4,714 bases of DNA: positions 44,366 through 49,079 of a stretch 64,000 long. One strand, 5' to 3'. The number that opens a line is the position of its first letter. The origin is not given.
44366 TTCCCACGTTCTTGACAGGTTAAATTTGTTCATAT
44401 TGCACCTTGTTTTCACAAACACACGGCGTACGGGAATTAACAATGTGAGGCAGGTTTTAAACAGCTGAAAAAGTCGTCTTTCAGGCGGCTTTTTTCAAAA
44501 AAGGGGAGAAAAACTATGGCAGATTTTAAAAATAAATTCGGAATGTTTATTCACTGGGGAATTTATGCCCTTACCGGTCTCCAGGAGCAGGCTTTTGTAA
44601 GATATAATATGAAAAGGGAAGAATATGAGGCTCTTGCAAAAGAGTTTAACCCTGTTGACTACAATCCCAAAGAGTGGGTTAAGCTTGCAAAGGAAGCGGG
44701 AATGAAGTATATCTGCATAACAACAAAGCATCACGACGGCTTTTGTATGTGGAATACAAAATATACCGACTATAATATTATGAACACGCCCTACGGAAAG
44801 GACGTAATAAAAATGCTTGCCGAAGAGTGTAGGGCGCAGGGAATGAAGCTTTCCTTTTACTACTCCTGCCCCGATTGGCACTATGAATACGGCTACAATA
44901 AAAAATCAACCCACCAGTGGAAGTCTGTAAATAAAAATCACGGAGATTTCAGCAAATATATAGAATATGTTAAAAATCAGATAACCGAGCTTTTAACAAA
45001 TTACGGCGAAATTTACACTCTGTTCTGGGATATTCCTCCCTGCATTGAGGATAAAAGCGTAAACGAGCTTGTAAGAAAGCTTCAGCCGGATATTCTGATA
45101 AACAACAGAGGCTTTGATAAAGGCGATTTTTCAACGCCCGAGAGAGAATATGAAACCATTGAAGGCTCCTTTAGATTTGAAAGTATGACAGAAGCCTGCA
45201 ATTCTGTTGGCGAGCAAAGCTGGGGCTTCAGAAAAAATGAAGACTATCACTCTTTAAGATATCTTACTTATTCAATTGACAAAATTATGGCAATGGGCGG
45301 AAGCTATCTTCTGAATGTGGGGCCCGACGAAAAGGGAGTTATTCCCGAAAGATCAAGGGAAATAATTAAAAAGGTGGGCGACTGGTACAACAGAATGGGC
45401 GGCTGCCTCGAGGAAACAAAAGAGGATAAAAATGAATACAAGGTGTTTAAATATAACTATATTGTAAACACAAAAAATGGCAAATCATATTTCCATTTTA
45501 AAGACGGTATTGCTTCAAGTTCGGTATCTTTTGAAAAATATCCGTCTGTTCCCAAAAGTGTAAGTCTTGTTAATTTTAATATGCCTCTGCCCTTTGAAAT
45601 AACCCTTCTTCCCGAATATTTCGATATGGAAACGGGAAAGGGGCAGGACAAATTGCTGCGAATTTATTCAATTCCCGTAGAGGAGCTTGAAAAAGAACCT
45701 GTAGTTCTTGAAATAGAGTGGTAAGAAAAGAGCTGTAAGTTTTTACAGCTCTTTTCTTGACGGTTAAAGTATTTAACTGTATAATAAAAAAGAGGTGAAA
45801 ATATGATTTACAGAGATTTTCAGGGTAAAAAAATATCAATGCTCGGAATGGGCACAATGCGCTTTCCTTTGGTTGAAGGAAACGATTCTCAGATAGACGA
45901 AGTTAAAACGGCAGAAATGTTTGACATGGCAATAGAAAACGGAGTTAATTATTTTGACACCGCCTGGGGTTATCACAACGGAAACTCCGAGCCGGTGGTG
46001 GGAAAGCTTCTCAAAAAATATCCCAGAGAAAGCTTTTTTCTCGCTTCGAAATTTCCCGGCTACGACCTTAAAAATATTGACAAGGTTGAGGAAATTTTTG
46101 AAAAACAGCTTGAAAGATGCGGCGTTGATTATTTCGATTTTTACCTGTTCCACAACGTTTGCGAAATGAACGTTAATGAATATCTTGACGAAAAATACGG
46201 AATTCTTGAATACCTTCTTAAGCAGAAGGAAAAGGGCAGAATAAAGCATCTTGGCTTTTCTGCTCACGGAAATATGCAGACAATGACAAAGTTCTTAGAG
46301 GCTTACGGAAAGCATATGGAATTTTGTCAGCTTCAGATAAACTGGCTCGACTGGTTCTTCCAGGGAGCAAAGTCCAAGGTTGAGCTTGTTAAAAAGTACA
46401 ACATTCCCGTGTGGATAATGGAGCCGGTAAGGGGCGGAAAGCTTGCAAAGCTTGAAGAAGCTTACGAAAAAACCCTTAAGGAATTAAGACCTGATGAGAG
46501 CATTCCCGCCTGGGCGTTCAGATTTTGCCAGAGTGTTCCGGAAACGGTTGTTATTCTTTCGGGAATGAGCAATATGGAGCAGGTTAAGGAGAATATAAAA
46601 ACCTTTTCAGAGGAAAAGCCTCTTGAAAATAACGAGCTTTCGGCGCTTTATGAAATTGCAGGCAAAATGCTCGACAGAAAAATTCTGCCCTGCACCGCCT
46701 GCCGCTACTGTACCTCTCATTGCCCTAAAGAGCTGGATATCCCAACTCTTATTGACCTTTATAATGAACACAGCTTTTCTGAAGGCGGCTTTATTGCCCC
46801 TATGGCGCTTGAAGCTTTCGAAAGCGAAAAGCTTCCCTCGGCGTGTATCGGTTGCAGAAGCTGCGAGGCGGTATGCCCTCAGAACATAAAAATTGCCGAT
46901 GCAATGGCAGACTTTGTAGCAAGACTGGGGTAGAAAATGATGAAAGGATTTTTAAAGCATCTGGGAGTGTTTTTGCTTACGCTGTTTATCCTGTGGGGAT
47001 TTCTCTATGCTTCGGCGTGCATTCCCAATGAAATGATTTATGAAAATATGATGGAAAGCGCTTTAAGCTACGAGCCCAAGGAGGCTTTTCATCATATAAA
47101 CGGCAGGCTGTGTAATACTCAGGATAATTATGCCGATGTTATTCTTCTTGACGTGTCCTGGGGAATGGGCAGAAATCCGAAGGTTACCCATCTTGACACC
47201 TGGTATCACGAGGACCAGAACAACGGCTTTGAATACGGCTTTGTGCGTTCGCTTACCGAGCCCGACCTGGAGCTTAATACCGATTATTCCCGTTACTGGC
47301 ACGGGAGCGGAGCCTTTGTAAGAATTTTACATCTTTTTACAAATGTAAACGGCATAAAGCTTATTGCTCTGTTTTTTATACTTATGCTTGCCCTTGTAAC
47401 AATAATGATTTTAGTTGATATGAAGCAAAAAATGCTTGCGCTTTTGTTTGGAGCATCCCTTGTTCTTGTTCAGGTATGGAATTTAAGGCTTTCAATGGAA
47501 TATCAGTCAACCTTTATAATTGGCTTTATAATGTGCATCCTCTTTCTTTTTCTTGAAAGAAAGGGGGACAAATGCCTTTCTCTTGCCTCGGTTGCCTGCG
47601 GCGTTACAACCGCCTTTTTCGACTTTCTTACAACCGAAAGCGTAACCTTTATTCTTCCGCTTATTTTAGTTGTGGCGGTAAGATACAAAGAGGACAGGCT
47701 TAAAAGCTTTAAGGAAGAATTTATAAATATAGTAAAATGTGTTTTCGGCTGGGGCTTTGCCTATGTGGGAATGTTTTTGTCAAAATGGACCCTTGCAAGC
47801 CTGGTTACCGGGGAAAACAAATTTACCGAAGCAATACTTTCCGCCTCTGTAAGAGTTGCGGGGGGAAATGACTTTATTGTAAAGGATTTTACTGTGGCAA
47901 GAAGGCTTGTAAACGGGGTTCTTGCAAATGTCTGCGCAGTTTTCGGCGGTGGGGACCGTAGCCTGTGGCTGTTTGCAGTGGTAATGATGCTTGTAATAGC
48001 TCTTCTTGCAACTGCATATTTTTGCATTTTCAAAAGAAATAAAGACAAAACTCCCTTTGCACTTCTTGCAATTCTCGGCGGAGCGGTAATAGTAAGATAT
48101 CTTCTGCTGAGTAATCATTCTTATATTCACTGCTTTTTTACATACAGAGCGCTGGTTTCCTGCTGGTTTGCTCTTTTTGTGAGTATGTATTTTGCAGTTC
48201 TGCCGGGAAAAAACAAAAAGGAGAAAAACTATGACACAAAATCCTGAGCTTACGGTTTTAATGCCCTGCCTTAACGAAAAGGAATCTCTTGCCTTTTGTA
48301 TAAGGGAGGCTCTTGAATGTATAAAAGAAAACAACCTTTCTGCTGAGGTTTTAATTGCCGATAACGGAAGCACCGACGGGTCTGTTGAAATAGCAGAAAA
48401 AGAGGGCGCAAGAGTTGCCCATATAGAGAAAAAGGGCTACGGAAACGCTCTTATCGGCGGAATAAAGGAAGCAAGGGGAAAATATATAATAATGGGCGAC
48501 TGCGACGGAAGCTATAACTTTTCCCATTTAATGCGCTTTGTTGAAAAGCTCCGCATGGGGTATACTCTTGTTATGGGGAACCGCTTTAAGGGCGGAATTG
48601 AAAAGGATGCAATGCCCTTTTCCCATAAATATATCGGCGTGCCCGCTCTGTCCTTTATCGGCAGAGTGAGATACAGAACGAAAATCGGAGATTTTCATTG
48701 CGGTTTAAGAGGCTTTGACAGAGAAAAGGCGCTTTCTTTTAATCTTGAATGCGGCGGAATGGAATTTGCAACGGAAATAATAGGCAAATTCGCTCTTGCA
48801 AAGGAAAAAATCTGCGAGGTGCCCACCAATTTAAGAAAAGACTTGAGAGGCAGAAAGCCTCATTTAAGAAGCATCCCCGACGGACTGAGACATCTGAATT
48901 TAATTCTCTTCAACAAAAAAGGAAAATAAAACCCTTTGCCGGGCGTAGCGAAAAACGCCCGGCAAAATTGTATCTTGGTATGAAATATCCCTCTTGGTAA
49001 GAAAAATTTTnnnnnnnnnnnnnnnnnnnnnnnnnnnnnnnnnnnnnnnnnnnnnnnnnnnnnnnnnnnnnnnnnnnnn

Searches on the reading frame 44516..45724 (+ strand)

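Call 55: search_protein_families(library=pfam, proteins=[window:44516-45724:+], max_evalue=0.00001)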
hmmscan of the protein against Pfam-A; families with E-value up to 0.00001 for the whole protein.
window:44516-45724:+ (402 aa): 1 family
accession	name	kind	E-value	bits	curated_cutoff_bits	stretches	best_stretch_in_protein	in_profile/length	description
PF01120.23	Alpha_L_fucos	-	5.1e-71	240.4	25.2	1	6-295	33-344/345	Alpha-L-fucosidase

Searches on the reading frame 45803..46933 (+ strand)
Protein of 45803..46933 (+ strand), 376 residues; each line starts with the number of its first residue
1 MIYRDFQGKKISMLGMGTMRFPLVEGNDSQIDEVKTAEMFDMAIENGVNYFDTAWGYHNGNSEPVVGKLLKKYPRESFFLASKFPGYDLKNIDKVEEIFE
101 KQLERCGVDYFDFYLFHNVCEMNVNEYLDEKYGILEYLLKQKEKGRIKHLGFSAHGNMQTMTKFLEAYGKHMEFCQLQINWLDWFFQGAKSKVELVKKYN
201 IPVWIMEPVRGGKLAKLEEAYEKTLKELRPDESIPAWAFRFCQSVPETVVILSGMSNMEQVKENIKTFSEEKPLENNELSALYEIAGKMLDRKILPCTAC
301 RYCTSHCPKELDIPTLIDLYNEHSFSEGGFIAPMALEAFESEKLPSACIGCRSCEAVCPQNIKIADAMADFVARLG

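Call 55: search_protein_families(library=pfam, proteins=[window:45803-46933:+], max_evalue=0.00001)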
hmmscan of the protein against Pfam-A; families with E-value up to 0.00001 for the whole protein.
window:45803-46933:+ (376 aa): 4 families
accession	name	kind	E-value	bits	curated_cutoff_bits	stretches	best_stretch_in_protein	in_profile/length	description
PF00248.27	Aldo_ket_red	-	8.6e-36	123.9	24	1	14-284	2-288/291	Aldo/keto reductase family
PF13187.11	Fer4_9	-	1.9e-09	37.8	27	1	297-361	2-50/52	4Fe-4S dicluster domain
PF13183.11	Fer4_8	-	2.3e-07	31.7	27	1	295-362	3-68/68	4Fe-4S dicluster domain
PF13534.11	Fer4_17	-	2.5e-06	28.4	22.2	0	297-362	2-60/61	4Fe-4S dicluster domain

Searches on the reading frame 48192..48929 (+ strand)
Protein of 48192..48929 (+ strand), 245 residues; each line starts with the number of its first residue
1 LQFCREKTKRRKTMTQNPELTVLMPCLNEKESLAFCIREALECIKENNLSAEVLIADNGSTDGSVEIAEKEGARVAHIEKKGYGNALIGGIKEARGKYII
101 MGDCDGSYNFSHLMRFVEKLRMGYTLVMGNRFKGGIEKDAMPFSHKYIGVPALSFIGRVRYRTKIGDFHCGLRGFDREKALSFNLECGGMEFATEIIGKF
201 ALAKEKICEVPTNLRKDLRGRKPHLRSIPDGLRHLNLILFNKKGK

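Call 56: search_protein_families(library=pfam, proteins=[window:48192-48929:+], max_evalue=0.00001)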
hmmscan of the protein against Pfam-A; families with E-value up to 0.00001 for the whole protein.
window:48192-48929:+ (245 aa): 1 family
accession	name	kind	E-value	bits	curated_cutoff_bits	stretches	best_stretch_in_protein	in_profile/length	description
PF00535.33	Glycos_transf_2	-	4.1e-24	85.8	23.3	1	21-179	1-163/168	Glycosyl transferase family 2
